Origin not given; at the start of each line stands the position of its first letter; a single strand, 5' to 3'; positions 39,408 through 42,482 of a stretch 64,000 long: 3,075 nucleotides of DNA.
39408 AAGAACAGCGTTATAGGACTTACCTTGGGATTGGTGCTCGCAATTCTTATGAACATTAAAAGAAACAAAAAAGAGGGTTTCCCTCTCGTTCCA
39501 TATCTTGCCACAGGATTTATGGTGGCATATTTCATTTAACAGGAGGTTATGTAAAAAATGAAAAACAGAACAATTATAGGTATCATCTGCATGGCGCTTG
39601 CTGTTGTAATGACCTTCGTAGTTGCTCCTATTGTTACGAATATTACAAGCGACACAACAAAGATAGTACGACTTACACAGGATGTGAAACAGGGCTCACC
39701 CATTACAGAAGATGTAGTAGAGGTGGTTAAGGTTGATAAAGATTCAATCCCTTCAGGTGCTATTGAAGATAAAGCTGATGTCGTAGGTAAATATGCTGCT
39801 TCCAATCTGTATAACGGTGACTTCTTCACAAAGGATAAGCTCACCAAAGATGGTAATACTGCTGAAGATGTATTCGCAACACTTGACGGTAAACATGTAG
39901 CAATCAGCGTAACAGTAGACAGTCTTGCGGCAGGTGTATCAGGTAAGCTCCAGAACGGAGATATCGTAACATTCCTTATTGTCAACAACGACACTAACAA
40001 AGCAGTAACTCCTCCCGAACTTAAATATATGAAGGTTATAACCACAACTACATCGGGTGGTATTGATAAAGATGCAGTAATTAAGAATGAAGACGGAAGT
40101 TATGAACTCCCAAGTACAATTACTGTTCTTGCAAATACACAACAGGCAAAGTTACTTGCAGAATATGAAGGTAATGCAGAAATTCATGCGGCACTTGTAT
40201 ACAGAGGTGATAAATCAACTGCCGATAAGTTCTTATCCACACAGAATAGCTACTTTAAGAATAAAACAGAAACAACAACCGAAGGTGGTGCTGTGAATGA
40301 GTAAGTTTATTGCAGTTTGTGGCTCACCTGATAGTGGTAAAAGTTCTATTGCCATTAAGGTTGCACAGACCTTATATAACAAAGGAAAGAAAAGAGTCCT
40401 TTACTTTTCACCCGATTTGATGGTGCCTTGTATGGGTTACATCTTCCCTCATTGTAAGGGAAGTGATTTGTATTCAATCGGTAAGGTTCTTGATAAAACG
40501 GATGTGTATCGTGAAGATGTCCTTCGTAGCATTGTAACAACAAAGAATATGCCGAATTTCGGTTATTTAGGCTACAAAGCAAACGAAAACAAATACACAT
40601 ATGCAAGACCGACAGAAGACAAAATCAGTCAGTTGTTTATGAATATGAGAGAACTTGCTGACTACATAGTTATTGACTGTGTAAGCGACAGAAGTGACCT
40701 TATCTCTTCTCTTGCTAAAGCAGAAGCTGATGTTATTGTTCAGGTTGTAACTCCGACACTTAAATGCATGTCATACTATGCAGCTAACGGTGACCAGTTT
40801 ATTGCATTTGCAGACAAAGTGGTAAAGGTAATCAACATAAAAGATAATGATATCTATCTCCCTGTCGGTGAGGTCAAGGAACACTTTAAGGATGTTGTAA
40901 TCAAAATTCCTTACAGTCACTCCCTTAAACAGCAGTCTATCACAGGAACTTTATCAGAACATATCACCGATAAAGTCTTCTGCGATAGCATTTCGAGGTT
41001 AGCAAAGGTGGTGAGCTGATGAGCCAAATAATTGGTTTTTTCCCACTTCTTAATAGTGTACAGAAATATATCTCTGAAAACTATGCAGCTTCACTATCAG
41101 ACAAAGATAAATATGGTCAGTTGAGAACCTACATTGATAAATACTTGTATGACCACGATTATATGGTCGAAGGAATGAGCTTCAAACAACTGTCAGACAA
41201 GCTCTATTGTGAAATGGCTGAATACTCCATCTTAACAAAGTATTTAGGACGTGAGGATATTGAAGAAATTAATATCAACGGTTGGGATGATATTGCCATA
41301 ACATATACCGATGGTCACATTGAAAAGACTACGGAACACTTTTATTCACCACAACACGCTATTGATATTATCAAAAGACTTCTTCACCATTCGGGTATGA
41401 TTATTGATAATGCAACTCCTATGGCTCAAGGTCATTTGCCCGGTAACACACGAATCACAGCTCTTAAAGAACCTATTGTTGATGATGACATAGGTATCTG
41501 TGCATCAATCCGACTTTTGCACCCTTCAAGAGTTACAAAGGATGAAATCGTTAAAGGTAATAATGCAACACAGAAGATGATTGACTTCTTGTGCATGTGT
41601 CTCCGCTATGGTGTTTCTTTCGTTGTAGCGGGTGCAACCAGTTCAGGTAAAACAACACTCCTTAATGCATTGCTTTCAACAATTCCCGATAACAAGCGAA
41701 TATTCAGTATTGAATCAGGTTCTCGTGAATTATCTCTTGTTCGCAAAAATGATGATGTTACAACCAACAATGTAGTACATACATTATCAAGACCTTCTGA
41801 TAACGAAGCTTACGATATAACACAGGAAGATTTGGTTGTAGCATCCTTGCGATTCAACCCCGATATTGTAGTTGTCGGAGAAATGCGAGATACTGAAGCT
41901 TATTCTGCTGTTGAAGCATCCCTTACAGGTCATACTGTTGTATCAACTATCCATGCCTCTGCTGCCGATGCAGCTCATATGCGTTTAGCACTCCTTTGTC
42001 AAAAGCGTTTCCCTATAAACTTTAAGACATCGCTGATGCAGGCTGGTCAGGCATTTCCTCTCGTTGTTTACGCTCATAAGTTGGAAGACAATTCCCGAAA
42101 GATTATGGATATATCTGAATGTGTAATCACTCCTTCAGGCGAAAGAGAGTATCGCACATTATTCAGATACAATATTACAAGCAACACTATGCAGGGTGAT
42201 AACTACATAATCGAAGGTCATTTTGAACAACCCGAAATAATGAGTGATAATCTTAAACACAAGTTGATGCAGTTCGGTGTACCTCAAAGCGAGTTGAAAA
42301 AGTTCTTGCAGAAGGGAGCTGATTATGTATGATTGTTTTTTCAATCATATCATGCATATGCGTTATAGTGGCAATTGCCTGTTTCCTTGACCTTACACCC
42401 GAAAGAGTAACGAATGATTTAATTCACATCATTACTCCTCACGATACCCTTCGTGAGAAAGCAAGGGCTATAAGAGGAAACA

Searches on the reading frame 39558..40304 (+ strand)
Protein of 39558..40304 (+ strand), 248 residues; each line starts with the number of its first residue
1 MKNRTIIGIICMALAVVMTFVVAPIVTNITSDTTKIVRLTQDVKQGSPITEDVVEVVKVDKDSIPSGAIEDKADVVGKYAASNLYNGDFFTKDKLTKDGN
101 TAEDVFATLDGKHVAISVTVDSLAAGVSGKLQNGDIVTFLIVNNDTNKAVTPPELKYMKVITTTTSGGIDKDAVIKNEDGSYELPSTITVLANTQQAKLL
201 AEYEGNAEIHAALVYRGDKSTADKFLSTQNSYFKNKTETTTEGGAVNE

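Call 19: search_protein_families(library=pfam, proteins=[window:39558-40304:+], max_evalue=0.001)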
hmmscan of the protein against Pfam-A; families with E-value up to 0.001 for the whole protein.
window:39558-40304:+ (248 aa): 3 families
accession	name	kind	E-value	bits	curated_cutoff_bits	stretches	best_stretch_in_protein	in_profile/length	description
PF16976.10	RcpC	-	2.7e-10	40.6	28.8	1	108-213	6-113/114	Flp pilus assembly protein RcpC/CpaB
PF08666.17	SAF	-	9.6e-09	36.1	21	1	38-95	5-62/63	SAF domain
PF13144.11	ChapFlgA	-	7.6e-06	26.4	23.8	1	35-130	2-97/122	Chaperone for flagella basal body P-ring formation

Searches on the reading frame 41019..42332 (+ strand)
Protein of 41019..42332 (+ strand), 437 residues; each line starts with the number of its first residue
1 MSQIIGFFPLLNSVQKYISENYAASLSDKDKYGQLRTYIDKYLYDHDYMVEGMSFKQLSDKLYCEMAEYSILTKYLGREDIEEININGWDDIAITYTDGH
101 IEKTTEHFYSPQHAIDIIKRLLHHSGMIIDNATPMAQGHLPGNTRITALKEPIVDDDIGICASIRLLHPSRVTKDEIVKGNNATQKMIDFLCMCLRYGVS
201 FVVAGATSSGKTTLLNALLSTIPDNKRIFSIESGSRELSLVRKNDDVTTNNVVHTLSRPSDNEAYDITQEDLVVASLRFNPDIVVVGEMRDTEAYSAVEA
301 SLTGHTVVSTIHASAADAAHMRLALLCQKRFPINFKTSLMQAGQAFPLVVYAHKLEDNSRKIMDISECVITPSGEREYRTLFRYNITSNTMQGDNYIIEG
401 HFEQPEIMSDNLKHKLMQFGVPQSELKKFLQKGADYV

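Call 19: search_protein_families(library=pfam, proteins=[window:41019-42332:+], max_evalue=0.001)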
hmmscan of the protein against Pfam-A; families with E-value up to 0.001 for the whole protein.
window:41019-42332:+ (437 aa): 1 family
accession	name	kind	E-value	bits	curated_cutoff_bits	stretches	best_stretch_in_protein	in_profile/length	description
PF00437.27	T2SSE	-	1.4e-31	110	24.9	1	74-338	10-270/370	Type II/IV secretion system protein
